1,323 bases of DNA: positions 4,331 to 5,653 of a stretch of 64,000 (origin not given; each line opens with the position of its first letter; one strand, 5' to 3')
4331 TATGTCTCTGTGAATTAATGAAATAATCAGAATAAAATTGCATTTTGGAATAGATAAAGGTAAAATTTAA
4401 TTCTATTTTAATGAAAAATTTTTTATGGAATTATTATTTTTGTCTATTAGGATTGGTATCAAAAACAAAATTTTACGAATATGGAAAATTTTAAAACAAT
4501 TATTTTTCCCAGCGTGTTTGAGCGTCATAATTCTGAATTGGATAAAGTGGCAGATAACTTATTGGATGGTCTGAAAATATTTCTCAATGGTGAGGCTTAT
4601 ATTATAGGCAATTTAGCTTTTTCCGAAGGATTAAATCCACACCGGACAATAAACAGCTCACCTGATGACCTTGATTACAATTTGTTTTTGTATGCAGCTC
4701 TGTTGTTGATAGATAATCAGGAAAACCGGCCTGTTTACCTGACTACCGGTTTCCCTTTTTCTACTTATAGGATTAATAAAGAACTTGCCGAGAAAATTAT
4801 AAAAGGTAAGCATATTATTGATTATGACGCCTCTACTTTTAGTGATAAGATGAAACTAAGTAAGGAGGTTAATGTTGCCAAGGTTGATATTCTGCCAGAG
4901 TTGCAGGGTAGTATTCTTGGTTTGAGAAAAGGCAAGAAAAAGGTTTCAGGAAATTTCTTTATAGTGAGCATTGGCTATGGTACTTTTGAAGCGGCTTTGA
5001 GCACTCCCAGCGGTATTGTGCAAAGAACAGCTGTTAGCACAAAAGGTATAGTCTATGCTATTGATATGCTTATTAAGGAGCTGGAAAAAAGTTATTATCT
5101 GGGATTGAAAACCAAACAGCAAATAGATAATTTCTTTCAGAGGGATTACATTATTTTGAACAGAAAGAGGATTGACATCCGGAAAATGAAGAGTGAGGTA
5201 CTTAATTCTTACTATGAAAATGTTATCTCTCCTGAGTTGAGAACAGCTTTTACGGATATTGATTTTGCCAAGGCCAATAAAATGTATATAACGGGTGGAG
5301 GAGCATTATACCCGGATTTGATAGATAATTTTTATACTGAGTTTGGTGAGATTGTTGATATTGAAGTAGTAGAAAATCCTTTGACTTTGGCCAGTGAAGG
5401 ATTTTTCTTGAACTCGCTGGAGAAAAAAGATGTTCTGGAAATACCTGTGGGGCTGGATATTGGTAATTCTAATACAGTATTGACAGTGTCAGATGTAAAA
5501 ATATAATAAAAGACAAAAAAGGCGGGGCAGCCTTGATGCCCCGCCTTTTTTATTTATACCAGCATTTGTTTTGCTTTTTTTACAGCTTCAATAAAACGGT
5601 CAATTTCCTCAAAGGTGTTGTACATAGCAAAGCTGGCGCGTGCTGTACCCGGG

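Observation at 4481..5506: ParM/StbA-like actin-fold ATPase with the phosphate-1 motif moved to the C-terminus (apparent circular permutation)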

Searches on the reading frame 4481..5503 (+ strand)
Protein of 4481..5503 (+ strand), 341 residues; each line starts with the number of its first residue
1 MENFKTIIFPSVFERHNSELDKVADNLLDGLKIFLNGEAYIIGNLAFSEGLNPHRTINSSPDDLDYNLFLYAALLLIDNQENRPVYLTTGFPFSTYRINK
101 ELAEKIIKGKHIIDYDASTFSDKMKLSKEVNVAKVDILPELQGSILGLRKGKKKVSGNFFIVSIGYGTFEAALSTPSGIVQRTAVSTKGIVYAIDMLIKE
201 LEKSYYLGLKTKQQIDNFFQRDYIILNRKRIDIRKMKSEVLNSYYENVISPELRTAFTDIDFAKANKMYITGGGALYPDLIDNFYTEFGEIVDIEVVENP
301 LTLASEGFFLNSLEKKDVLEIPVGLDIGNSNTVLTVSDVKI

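Call 3: search_protein_families(library=pfam, proteins=[window:4481-5503:+], max_evalue=10)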
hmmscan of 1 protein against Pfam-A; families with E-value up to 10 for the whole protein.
window:4481-5503:+ (341 aa): 2 families
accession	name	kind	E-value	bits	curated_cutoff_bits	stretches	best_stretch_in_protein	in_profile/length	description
PF17989.7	ALP_N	-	2.1e-14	54.4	26.3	1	4-140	16-145/148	Actin like proteins N terminal domain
PF06723.19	MreB_Mbl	-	0.0032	16.8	27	2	265-308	274-315/327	MreB/Mbl protein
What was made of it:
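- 4481..5506 (+): CDS of the circularly permuted ParM/ALP-type actin-fold protein (341 aa plus stop). Pfam ALP_N E=2.1e-14 (call 3).
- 5282..5311 (+): Adenosine-binding motif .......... (residues 268-277). G272-G274 are invariant. Weak MreB_Mbl match over residues 265-308 (call 3).
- On Actin-like proteins of the ParM/ALP type (Pfam ALP_N PF17989; ASKHA superfamily): ALP_N scores 54.4 bits, E=2.1e-14, against a gathering cut-off of 26.3 (call 3).
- On MreB/Mbl: PF06723 scores 16.8 bits against a cut-off of 27 (call 3).
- Closest known: ParM of Clostridium botulinum plasmid pCBH. Same: Same Pfam family, ALP_N (call 3).
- Closest known: MreB. Different: Pfam MreB_Mbl scores only 16.8 bits against a cut-off of 27 (call 3).
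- Checked: Pfam ALP_N aligns protein residues 4-140 to profile positions 16-145 of 148, so the first 15 profile positions have no counterpart (call 3).
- ALP_N at 54.4 bits against a cut-off of 26.3, covering profile positions 16-145 (call 3).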

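Call 4: search_protein_families(library=ncbifam, proteins=[window:4481-5503:+], max_evalue=10)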
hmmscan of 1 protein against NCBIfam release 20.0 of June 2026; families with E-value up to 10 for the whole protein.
window:4481-5503:+ (341 aa): 3 families
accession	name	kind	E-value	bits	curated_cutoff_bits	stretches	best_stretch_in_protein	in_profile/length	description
NF010539.0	PRK13927.1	subfamily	0.005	15.8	293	2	160-191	154-185/339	rod shape-determining protein MreB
NF000008.1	trim_DfrA1_rpt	exception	0.063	13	420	1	241-296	97-152/187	trimethoprim-resistant repeat-containing dihydrofolate reductase DfrA1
NF000330.1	trim_DfrA1_like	exception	0.08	12.8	250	1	208-296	44-122/157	trimethoprim-resistant dihydrofolate reductase DfrA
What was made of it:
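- On MreB/Mbl: NF010539 scores 15.8 against 293 (call 4).
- Closest known: MreB. Different: NCBIfam MreB scores 15.8 against 293 (call 4).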

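Call 5: search_solved_structures(query=window:4481-5503:+, max_evalue=10, show_alignments=3)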
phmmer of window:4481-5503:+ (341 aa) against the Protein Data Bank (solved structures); distinct sequences matched with E-value up to 10: 13.
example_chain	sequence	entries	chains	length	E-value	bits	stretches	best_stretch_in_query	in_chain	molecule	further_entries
2cjk_A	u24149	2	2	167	0.00069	22.2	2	267-318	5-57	NUCLEAR POLYADENYLATED RNA-BINDING PROTEIN 4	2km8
6c8u_1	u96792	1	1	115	0.03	16.8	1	263-310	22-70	RNA-binding protein Musashi homolog 2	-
6nty_A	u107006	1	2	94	0.05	16.1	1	264-310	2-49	RNA-binding protein Musashi homolog 2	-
8x1i_B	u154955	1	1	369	0.14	14.6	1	39-146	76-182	ParM present of genome of Desufitobacterium hafniense - Dh-cParM1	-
6dbp_A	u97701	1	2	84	0.21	14.1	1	267-310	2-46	RNA-binding protein Musashi homolog 2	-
3s7r_A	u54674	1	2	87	0.27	13.7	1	265-310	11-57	Heterogeneous nuclear ribonucleoprotein A/B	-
5ecc_A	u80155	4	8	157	0.52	12.7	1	241-295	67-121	Dehydrofolate reductase type I | Dihydrofolate reductase type 1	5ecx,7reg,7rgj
7myl_A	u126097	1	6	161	0.55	12.7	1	241-295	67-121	Dihydrofolate reductase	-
5x8p_v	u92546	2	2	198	0.56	12.6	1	204-323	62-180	protein cS22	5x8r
5im0_A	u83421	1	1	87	0.66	12.4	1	276-311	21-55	Heterogeneous nuclear ribonucleoprotein D0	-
5im0_B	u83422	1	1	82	0.68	12.4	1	277-311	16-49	Heterogeneous nuclear ribonucleoprotein D0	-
1hd0_A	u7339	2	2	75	0.9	12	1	278-311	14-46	PROTEIN (HETEROGENEOUS NUCLEAR RIBONUCLEOPROTEIN D0)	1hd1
8bc3_A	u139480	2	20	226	1.1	11.7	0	244-322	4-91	BmSF-TAL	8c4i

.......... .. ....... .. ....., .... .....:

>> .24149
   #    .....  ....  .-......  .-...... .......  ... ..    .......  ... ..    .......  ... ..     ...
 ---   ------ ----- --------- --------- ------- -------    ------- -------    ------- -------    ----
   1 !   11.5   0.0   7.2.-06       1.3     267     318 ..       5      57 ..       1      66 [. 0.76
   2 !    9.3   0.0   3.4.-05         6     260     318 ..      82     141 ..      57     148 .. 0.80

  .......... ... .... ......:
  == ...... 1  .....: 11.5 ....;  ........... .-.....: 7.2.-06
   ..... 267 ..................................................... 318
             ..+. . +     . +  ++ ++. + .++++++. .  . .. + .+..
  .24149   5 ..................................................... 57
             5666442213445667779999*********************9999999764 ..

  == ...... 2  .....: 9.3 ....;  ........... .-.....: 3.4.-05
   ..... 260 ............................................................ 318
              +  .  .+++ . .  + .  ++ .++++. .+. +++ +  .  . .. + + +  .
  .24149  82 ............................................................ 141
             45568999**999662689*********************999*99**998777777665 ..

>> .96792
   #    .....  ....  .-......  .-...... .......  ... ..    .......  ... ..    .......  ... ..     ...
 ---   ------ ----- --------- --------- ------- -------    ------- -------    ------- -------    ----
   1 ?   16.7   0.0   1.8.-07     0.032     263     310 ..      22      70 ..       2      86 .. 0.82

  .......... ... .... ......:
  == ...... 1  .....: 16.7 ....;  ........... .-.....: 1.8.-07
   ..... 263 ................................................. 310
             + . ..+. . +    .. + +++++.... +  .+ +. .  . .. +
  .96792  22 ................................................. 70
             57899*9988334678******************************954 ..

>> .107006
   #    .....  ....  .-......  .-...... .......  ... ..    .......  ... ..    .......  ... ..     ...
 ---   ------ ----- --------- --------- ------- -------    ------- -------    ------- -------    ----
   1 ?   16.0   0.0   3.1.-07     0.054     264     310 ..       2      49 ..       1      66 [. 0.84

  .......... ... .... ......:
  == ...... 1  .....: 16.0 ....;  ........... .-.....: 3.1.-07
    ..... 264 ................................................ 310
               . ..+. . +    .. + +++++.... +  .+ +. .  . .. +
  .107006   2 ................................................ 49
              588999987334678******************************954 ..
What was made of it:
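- Tried and rejected: A single-sequence search returned spurious RRM and DHFR hits at E>1e-4 (call 5).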

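Call 6: find_homologous_proteins(query=window:4481-5503:+, max_evalue=0.001)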
Query window:4481-5503:+ (341 aa): 226 proteins with E <= 0.001 among 8000 candidates; the best 120 are listed.
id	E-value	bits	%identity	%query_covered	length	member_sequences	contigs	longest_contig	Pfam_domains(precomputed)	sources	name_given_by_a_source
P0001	1.1e-217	740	100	100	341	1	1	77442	PF17989.8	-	-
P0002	7.8e-139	480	65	96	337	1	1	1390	PF17989.8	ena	-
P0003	1.5e-138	479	67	96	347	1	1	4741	PF17989.8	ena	-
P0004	7.4e-136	471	64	97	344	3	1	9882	PF17989.8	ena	-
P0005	1.9e-133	463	64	96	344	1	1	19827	PF17989.8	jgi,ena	-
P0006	3.5e-131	455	61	98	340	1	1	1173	PF17989.8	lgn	-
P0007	6.3e-129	448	63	96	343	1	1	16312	PF17989.8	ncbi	-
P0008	1.7e-122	427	57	97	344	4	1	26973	PF17989.8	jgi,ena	-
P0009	2.8e-122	426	60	97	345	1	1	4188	PF17989.8,PF21522.4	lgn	-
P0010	1.9e-118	413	57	97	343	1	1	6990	PF17989.8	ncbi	-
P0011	7.5e-116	405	56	97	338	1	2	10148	PF17989.8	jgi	-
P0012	6.1e-115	402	54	96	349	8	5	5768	PF17989.8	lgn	-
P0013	9.1e-114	398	55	96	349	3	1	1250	PF17989.8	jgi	-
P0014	1.4e-112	394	53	98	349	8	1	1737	PF17989.8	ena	-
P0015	2.2e-111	390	53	97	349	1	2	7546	PF17989.8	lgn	-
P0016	3.0e-111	390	53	96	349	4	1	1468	PF17989.8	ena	-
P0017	4.6e-111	389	53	98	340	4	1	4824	PF17989.8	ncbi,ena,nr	ncbi:MAG TPA: ParM/StbA family protein [Balneolales bacterium]|nr:ParM/StbA family protein [Balneola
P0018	6.0e-111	389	54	96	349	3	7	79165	PF17989.8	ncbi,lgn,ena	-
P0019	1.8e-110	387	55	96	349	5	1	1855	PF17989.8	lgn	-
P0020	2.9e-110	387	52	99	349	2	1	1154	PF17989.8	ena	-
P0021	3.5e-110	386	55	97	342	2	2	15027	PF17989.8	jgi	-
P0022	1.1e-109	385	51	97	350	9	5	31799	PF17989.8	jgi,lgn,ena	-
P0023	1.6e-109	384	52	97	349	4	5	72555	PF17989.8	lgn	-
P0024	2.6e-109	383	51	97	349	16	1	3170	PF17989.8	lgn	-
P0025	2.3e-108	380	53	96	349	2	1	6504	PF17989.8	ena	-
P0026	2.5e-108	380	54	97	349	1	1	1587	PF17989.8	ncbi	-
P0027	2.6e-108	380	51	98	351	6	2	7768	PF17989.8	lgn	-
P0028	2.9e-108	380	51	98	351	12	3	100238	PF17989.8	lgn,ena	-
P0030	4.7e-108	379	52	98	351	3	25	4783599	PF17989.8,PF21522.4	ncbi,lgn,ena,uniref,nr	ncbi:hypothetical protein BXY85_3615 [Roseivirga pacifica]|uniref:Actin-like protein N-terminal doma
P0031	1.0e-107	378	49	98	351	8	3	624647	PF17989.8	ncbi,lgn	-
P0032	1.7e-107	377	53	98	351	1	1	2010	PF06723.20,PF17989.8,PF21522.4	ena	-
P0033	2.3e-107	377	51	98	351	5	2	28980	PF17989.8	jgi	-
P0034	2.5e-107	377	53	96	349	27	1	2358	PF17989.8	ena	-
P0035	3.0e-107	377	50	98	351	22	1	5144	PF17989.8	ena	-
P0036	4.1e-107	376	51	98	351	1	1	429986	PF17989.8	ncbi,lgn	-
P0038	1.0e-106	375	50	98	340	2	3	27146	PF17989.8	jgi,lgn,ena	-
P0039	1.2e-106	375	52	97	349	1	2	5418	PF17989.8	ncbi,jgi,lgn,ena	-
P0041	2.1e-106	374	50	98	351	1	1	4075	PF17989.8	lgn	-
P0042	3.2e-106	373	51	98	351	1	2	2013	PF17989.8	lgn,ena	-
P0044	4.2e-106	373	49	98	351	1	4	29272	PF17989.8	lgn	-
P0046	7.3e-106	372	49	98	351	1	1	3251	PF17989.8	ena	-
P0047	7.7e-106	372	49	98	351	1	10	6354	PF17989.8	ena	-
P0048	1.0e-105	372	49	98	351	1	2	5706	PF17989.8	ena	-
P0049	2.1e-105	371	52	97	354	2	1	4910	PF17989.8,PF21522.4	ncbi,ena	-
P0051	3.1e-105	370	49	98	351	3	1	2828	PF17989.8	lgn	-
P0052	4.4e-105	370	51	98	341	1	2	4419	PF17989.8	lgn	-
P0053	4.7e-105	369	50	97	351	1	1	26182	PF17989.8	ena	-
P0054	6.2e-105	369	53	97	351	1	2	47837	PF06723.20,PF17989.8,PF21522.4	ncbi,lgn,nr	ncbi:MAG: ParM/StbA family protein [Bacteroidales bacterium]|nr:ParM/StbA family protein [Bacteroida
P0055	1.0e-104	368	50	98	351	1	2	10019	PF17989.8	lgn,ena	-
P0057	3.2e-104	367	49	99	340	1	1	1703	PF17989.8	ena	-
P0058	6.7e-104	366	52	97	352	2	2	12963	PF06723.20,PF17989.8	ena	-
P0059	7.0e-104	366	50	98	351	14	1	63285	PF17989.8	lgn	-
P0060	1.2e-103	365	49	98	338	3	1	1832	PF17989.8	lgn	-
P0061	2.3e-103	364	49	98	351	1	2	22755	PF17989.8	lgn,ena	-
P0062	2.6e-103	364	49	98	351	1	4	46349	PF17989.8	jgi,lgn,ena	-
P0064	1.4e-102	361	52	97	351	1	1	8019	PF06723.20,PF17989.8,PF21522.4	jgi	-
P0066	6.6e-102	359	51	98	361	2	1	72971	PF17989.8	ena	-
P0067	9.5e-102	359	50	97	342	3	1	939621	PF17989.8,PF21522.4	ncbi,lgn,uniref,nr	ncbi:hypothetical protein [Penaeicola halotolerans]|uniref:ParM/StbA family protein n=1 Tax=Penaeico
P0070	4.1e-101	357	49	98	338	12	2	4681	PF17989.8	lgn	-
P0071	7.9e-101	356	49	98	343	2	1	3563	PF17989.8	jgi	jgi:plasmid segregation protein ParM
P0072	9.2e-101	355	51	96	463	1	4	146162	PF06723.20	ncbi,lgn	-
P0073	1.1e-100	355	48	98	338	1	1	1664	PF17989.8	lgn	-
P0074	1.2e-100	355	47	98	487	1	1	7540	PF17989.8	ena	-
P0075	1.4e-100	355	49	96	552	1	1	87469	PF17989.8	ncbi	-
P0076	1.6e-100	355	52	96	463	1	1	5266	PF17989.8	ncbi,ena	-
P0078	3.4e-100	353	48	98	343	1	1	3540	PF17989.8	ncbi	-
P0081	1.6e-99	351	49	96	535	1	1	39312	PF17989.8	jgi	jgi:hypothetical protein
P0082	2.2e-99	351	50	97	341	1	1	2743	PF17989.8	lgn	-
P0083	2.7e-99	351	49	98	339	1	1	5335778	PF17989.8,PF21522.4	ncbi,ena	-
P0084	1.1e-98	349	49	96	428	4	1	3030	PF17989.8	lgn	-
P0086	1.9e-98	348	50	96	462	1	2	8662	PF17989.8,PF21522.4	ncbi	-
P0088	5.4e-98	346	49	96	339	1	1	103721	PF17989.8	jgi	jgi:plasmid segregation protein ParM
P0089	7.1e-98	346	49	97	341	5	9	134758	PF17989.8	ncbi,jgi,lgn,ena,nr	ncbi:MAG TPA: hypothetical protein PLO56_08155 [Rhodothermales bacterium]|nr:hypothetical protein [R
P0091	1.4e-97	345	48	96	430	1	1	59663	PF17989.8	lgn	-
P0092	1.5e-97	345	49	96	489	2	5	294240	PF06723.20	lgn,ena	-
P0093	2.1e-97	344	48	96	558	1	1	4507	PF17989.8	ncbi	-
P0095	3.1e-97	344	47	96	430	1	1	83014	PF17989.8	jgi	jgi:plasmid segregation protein ParM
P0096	5.9e-97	343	48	96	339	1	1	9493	PF17989.8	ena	-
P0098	6.6e-97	343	48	96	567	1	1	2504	PF17989.8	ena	-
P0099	6.7e-97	343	49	98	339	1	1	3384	PF17989.8,PF21522.4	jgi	-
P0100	7.2e-97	343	50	96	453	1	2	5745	PF17989.8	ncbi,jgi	-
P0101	1.7e-96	341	47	98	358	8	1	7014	PF17989.8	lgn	-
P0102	1.7e-96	341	47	98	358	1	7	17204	PF17989.8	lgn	-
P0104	2.6e-96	341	48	96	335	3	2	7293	PF17989.8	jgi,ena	-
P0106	4.3e-96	340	48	97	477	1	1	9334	PF17989.8,PF21522.4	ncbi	-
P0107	5.5e-96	340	49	96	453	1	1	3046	PF17989.8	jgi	-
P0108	7.9e-96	339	48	96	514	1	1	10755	PF17989.8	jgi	-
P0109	1.5e-95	338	47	98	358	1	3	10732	PF17989.8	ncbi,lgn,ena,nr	ncbi:MAG: ParM/StbA family protein [Odoribacter sp.]|nr:ParM/StbA family protein [Odoribacter sp.]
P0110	1.8e-95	338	49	98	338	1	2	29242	PF17989.8,PF21522.4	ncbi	ncbi:MAG: hypothetical protein AAF752_03880 [Bacteroidota bacterium]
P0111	1.8e-95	338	48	97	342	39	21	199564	PF17989.8,PF21522.4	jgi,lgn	-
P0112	2.0e-95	338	46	98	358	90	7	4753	PF17989.8,PF21522.4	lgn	-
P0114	3.8e-95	337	51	98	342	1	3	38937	PF17989.8,PF21522.4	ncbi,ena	-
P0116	9.3e-95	336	49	97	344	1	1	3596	PF17989.8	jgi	jgi:plasmid segregation protein ParM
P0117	1.3e-94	335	47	99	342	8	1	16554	PF17989.8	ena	-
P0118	1.7e-94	335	50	97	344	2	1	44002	PF17989.8,PF21522.4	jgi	jgi:plasmid segregation protein ParM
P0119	2.5e-94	334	47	96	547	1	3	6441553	-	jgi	jgi:plasmid segregation protein ParM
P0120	8.5e-94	332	47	98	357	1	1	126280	PF17989.8,PF21522.4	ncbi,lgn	-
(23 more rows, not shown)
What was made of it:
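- On Actin-like proteins of the ParM/ALP type (Pfam ALP_N PF17989; ASKHA superfamily): The same domain is precomputed on most homologs (call 6).
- Some databases name family members 'plasmid segregation protein ParM' (call 6).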

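Call 13: find_encoding_contigs(protein=P0030, flank=6000, max_places=2)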
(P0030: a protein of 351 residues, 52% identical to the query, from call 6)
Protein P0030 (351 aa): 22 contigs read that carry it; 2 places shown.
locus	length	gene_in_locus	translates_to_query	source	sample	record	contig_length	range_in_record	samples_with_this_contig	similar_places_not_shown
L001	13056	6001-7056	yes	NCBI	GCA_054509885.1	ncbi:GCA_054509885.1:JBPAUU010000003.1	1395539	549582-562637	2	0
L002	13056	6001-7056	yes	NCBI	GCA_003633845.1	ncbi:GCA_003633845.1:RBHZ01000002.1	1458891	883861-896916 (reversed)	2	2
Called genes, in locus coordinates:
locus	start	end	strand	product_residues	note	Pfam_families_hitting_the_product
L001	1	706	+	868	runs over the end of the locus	PF12704:MacB_PCD, PF02687:FtsX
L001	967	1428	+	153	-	PF01797:Y1_Tnp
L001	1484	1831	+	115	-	PF03459:TOBE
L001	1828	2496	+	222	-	PF00528:BPD_transp_1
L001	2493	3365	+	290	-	PF00005:ABC_tran, PF13304:AAA_21 (faint)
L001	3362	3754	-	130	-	-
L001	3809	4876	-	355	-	PF09995:MPAB_Lcp_cat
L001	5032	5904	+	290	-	-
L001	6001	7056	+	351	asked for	PF17989:ALP_N, PF21522:MreB-like_C (faint)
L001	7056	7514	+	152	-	PF04519:Bactofilin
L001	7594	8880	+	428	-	PF00579:tRNA-synt_1b, PF22421:SYY_C-terminal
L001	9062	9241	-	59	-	-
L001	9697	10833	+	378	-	-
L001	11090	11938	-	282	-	PF14054:DUF4249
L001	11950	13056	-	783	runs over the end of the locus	PF13620:CarboxypepD_reg, PF13715:CarbopepD_reg_2, PF07715:Plug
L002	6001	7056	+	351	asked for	PF17989:ALP_N, PF21522:MreB-like_C (faint)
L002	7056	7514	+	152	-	PF04519:Bactofilin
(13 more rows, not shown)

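Call 14: find_encoding_contigs(protein=P0119, flank=6000, max_places=2)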
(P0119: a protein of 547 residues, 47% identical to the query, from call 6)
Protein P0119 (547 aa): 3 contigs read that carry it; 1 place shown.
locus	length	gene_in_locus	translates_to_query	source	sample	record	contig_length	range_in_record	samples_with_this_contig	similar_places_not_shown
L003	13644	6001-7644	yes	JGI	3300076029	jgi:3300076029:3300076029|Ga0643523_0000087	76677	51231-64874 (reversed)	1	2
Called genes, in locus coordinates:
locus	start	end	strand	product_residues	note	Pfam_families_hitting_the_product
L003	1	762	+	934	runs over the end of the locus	PF13689:DUF4154, PF00989:PAS (faint), PF08447:PAS_3, PF08448:PAS_4, PF13426:PAS_9, PF08448:PAS_4 (weak), PF13426:PAS_9, PF07228:SpoIIE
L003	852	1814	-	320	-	PF01207:Dus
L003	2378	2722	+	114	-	PF07666:MpPF26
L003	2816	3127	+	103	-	PF10825:DUF2752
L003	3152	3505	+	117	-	PF07666:MpPF26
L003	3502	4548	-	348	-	PF04371:PAD_porph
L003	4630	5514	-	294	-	PF00795:CN_hydrolase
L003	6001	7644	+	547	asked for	-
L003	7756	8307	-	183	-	PF16357:PepSY_TM_like_2, PF03929:PepSY_TM (weak)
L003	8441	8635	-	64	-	-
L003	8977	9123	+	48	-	-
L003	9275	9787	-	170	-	-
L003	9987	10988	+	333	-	PF00108:Thiolase_N (faint), PF08545:ACP_syn_III, PF08541:ACP_syn_III_C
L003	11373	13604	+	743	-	PF03971:IDH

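Call 15: find_encoding_contigs(protein=P0083, flank=6000, max_places=2)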
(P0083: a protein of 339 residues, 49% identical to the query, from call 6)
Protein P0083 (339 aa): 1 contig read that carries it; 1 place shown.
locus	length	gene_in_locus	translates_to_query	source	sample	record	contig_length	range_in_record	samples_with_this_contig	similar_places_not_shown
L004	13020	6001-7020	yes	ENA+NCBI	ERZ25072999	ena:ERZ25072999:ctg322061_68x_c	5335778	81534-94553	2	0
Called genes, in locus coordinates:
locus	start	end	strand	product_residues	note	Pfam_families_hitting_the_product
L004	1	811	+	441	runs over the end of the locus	PF00890:FAD_binding_2, PF01266:DAO, PF01946:Thi4 (faint), PF07992:Pyr_redox_2 (weak), PF12831:FAD_oxidored (weak), PF13450:NAD_binding_8 (weak), PF21162:ETFQO_UQ-bd, PF26311:ETF-QO_FixC_C, +3 more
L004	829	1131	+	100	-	PF12838:Fer4_7 (faint), PF12797:Fer4_2 (faint)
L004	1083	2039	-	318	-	PF00701:DHDPS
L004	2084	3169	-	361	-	PF01979:Amidohydro_1, PF07969:Amidohydro_3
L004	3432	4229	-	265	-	PF05013:FGase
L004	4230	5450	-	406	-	PF01979:Amidohydro_1, PF07969:Amidohydro_3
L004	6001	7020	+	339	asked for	PF17989:ALP_N, PF21522:MreB-like_C (weak)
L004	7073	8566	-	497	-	PF00221:Lyase_aromatic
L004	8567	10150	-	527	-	PF17391:Urocanase_N, PF01175:Urocanase, PF17392:Urocanase_C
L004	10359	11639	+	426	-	PF01979:Amidohydro_1, PF07969:Amidohydro_3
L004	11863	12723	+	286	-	PF13442:Cytochrome_CBB3 (faint), PF00034:Cytochrom_C (weak)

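Call 19: predict_structure(alignment_id=A2)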
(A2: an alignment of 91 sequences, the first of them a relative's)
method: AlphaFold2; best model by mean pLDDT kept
length: 341 residues; sequences in the alignment: 91
mean_pLDDT: 94.2   pTM: 0.91
mean pLDDT of the five models: 94.2, 94.2, 94.0, 93.6, 93.4
residues with pLDDT >= 90: 297; 70-90: 37; 50-70: 6; < 50: 1
segments of 3 or more residues with pLDDT < 50: none
pLDDT, mean of each block of 10 residues (from residue 1): 88 94 96 97 94 81 96 90 94 95 98 97 95 97 98 97 96 97 96 95 90 85 91 96 98 97 97 96 98 98 98 95 94 86 39
secondary structure, 60 per line:
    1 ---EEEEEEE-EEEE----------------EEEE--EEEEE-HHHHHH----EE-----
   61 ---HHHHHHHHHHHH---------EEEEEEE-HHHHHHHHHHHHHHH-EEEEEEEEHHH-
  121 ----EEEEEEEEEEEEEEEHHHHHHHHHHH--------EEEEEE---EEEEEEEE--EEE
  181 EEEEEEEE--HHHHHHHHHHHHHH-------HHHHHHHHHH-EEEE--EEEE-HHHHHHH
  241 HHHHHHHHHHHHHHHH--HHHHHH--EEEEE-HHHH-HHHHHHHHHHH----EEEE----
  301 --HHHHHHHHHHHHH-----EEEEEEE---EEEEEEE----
elements in order: E4-10 E12-15 E32-35 E38-42 H44-49 H64-75 E85-91 H93-107 E109-116 E125-139 H140-150 E159-164 E168-175 E178-188 H191-204 H212-221 E223-226 E229-232 H234-256 H259-264 E267-271 H273-276 H278-288 E293-296 H303-315 E321-327 E331-337
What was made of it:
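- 4481..5506 (+): AF2 pLDDT 94.2, pTM 0.91 (call 19).
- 4493..4519 (+): New N-terminal strand (residues 5-13, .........). It is equivalent to beta3 of canonical ALPs, the '..FPSVVG' strand that follows the P1 hairpin. Strand E4-10 in the model (call 19).
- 5426..5440 (+): Short linker (residues 316-320, KKDVL) joining the last helix (H303-315) to the relocated hairpin. It is the site of a ~19-aa insertion in Odoribacter-type homologs. AF2 block 311-320 has pLDDT 95 (call 19).
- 5441..5491 (+): Relocated beta1-P1-beta2 hairpin (residues 321-337, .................). The phosphate-1 loop is D326-I-G328-N329-S-N-T332. Strands E321-327 and E331-337 with pLDDT 94 and 86 (call 19).
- AF2 pLDDT 94.2, pTM 0.91, with strands E321-327 and E331-337 (call 19). 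In most members the linker is only about 5 residues and is predicted as ordered (pLDDT 95, call 19), which fits a direct cis connection.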
